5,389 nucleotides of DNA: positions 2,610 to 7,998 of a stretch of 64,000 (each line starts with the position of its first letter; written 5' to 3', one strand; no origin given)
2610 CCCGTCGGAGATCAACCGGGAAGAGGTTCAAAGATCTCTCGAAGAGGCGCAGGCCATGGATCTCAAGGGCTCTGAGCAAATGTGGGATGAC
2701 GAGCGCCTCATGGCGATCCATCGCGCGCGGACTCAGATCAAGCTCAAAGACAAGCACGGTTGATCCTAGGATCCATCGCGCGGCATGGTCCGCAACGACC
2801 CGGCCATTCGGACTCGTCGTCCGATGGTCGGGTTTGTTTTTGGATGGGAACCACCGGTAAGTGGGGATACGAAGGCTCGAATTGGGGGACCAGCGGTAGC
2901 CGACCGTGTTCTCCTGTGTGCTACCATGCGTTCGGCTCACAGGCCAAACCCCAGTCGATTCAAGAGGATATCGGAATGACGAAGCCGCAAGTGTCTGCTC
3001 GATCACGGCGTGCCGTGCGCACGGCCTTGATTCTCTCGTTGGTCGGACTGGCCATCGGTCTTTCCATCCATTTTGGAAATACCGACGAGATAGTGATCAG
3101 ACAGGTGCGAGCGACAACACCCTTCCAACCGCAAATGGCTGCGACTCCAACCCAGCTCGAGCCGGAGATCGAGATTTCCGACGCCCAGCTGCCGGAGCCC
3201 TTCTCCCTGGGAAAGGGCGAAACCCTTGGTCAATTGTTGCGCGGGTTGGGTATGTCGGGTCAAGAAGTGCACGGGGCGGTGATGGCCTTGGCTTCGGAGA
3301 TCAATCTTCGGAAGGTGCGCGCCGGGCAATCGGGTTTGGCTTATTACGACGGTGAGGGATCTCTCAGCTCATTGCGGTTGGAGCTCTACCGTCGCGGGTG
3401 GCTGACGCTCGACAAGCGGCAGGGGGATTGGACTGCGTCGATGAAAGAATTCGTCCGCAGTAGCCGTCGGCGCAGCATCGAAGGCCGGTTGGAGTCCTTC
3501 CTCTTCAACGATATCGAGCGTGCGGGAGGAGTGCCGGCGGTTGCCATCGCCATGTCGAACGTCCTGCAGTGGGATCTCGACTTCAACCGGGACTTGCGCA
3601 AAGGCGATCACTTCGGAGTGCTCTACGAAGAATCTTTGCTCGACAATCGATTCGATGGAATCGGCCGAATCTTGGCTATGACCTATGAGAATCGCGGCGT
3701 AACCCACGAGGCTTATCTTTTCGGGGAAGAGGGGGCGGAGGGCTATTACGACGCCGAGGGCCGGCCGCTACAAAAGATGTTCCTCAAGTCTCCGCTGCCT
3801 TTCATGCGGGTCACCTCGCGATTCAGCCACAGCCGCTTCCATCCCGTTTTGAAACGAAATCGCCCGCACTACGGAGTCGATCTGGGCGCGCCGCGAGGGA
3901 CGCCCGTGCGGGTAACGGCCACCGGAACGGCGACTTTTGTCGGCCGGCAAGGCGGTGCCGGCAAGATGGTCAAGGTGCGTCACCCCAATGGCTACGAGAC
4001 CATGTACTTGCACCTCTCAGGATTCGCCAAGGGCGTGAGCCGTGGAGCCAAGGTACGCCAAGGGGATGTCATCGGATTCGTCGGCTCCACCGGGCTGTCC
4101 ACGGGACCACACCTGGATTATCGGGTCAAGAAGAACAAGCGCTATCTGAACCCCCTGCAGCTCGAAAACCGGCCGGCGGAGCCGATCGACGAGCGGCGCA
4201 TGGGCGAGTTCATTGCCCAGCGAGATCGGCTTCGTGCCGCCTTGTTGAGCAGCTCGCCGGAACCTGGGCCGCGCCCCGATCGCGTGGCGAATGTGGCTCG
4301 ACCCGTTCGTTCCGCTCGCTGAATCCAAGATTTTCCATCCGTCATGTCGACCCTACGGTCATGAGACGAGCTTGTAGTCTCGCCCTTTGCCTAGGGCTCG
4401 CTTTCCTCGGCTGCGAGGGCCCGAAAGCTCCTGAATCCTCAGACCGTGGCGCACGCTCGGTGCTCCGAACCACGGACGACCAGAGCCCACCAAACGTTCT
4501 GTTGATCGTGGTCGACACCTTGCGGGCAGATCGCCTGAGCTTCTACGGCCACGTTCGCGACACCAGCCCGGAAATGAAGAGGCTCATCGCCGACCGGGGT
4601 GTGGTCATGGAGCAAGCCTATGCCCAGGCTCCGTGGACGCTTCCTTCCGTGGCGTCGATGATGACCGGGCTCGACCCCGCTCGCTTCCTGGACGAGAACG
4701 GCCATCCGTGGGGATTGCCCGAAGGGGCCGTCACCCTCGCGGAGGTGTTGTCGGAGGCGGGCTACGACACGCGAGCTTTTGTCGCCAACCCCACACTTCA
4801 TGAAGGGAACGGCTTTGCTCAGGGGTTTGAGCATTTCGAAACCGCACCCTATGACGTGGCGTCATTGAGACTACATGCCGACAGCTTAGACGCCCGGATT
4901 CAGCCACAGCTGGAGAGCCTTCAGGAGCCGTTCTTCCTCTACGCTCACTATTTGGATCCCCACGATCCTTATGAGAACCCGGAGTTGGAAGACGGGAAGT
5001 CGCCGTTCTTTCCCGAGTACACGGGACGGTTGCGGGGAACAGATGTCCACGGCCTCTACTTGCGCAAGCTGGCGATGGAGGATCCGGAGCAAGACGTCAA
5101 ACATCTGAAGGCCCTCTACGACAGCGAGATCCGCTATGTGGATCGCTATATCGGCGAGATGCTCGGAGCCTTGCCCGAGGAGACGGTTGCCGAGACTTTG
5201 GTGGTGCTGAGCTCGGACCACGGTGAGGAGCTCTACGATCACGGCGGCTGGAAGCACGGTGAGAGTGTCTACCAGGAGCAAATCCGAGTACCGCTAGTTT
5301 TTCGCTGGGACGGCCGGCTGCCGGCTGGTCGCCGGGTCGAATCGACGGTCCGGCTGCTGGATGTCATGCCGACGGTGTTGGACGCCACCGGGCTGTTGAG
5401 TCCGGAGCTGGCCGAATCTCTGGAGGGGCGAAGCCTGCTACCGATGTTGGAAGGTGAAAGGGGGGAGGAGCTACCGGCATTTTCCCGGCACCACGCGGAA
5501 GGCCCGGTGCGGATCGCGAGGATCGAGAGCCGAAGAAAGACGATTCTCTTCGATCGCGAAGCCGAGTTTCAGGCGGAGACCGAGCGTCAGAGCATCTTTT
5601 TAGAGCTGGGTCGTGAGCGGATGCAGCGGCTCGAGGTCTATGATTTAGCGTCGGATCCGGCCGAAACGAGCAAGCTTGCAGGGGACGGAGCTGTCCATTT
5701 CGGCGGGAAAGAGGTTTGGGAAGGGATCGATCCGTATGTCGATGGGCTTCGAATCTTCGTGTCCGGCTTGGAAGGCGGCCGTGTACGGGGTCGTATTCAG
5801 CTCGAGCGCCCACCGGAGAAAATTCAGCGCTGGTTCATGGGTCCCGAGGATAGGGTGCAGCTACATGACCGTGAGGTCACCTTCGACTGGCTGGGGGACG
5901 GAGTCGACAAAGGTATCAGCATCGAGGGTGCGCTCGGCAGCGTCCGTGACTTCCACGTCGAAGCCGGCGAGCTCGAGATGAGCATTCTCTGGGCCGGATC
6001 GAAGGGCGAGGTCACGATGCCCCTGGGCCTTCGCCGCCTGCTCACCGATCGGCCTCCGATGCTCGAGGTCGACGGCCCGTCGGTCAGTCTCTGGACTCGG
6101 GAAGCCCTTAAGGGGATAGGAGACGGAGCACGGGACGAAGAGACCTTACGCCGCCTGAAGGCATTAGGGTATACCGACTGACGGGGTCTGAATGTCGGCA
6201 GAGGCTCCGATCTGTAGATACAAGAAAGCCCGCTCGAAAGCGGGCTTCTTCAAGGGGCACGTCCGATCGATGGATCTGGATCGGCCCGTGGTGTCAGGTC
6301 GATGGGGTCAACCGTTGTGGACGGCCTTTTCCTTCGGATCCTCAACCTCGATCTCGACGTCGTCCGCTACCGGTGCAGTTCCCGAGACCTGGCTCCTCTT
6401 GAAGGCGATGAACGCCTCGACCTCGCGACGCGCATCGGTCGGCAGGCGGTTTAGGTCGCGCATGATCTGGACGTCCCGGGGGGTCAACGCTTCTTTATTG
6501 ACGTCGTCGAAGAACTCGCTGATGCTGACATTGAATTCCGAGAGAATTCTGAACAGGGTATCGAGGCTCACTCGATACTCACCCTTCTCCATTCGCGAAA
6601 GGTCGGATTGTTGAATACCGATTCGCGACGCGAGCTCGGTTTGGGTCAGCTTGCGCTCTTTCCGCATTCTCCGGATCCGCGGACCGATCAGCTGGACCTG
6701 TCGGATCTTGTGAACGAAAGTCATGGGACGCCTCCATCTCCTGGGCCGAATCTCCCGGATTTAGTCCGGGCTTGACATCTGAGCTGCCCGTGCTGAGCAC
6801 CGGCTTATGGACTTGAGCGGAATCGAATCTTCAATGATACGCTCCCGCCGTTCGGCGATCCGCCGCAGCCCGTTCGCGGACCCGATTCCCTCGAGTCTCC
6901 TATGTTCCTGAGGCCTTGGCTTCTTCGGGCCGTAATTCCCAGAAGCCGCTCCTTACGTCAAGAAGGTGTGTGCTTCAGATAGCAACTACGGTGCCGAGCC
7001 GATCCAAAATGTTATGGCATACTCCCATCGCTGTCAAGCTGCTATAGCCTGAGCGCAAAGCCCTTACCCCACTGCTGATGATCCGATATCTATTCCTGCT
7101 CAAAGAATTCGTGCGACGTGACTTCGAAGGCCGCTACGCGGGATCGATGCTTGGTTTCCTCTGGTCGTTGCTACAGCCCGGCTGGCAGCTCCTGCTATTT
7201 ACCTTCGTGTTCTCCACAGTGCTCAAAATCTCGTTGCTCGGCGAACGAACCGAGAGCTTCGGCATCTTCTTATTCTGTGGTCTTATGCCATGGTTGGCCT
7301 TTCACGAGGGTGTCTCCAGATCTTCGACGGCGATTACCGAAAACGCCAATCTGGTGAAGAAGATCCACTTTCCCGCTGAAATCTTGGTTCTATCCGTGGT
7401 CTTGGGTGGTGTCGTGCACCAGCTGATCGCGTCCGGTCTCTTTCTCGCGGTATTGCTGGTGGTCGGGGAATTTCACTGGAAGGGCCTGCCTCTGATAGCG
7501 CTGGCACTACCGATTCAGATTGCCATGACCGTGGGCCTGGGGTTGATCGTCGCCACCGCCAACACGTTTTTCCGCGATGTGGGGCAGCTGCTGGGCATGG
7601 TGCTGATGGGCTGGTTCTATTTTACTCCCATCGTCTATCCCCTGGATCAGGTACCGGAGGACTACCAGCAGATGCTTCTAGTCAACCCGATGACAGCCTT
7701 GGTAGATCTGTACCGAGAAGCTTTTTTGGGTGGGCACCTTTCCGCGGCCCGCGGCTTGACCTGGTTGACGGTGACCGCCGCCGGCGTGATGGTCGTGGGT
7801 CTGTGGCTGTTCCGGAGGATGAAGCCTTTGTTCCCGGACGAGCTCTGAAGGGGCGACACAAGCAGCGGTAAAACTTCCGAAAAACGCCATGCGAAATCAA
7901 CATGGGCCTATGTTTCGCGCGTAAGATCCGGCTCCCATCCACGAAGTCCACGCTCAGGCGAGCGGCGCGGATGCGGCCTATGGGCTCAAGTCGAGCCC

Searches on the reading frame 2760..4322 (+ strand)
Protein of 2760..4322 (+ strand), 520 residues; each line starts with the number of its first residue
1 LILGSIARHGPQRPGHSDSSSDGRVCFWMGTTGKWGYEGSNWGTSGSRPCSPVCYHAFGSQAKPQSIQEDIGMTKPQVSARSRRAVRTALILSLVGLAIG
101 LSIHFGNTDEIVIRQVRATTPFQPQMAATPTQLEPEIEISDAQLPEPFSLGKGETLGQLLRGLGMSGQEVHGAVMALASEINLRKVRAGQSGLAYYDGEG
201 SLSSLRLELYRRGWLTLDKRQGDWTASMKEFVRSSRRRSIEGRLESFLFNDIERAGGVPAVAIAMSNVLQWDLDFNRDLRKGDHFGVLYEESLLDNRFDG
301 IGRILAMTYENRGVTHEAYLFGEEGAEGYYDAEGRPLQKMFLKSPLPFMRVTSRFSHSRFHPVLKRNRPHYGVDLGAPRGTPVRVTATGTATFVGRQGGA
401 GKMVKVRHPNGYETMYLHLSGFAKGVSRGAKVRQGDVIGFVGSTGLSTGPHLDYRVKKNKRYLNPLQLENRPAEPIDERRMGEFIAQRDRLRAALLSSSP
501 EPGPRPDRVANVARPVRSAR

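Call 12: search_protein_families(library=pfam, proteins=[window:2760-4322:+], max_evalue=0.001)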
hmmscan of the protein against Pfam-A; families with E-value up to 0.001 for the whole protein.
window:2760-4322:+ (520 aa): 2 families
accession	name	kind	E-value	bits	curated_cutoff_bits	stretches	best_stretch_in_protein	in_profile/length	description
PF01551.29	Peptidase_M23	-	4.1e-29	101.1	28.7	1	369-465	2-96/96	Peptidase family M23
PF19425.4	Csd3_N2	-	2.2e-12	47.4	27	1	238-355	7-120/122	Csd3 second domain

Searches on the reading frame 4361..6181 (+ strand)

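Call 12: search_protein_families(library=pfam, proteins=[window:4361-6181:+], max_evalue=0.001)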
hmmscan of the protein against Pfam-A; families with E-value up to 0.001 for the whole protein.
window:4361-6181:+ (606 aa): 3 families
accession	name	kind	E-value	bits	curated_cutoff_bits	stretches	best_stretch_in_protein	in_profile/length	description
PF00884.28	Sulfatase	-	4.8e-46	157.9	25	1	44-344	1-300/301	Sulfatase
PF16347.10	SGSH_C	-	2.3e-10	41.3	29.3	1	296-369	4-74/154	N-sulphoglucosamine sulphohydrolase, C-terminal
PF01663.27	Phosphodiest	-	7e-09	36.2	23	0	253-288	184-220/342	Type I phosphodiesterase / nucleotide pyrophosphatase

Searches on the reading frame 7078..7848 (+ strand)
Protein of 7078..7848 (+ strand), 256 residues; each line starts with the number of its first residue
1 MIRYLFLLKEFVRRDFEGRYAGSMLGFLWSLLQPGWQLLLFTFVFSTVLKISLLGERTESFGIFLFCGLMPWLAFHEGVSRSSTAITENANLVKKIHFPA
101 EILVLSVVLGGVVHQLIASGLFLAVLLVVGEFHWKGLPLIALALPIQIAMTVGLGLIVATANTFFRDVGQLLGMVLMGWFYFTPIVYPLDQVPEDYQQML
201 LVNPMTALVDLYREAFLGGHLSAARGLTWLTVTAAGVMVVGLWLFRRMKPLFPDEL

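Call 12: search_protein_families(library=pfam, proteins=[window:7078-7848:+], max_evalue=0.001)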
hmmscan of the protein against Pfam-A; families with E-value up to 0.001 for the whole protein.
window:7078-7848:+ (256 aa): 2 families
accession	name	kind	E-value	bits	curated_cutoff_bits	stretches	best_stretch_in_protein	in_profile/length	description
PF01061.29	ABC2_membrane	-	4.9e-23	82.2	26.9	1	9-216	4-210/211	ABC-2 type transporter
PF12698.13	ABC2_membrane_3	-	0.00014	21.6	31.6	1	56-242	155-346/347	ABC-2 family transporter protein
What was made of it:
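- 7078..7848 (+): wzm: ABC-2 permease, the upstream bracket of the cassette. Pfam ABC2_membrane 4.9e-23 (call 12).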

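Call 40: search_protein_families(library=ncbifam, proteins=[window:7078-7848:+], max_evalue=0.1)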
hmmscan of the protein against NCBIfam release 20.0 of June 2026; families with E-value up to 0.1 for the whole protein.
window:7078-7848:+ (256 aa): 6 families
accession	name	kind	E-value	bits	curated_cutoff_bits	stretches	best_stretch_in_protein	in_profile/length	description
NF050109.1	galactan_ABC_perm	equivalog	9.1e-17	61.4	380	1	12-242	28-259/272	galactan export ABC transporter permease subunit Wzm/RfbD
NF050053.1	CapPschTportKpsM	equivalog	1.8e-13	51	300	1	14-245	11-247/257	capsule polysaccharide transporter KpsM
NF011648.0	PRK15066.1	subfamily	1.6e-08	34.4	225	1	99-247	102-251/257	ABC transporter permease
TIGR01247.1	drrB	subfamily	3.1e-07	30.3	223.05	1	30-240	16-229/236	daunorubicin resistance ABC transporter membrane protein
TIGR03062.1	pip_yhgE_Cterm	subfamily_domain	0.00099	18.8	102.2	1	98-249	58-207/208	YhgE/Pip family protein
NF052574.1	HisKinEspCMyxo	equivalog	0.088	10.9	1200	0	106-186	19-95/785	serine histidine kinase EspC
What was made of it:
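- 7078..7848 (+): Weak NCBIfam matches to Wzm/KpsM (call 40).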
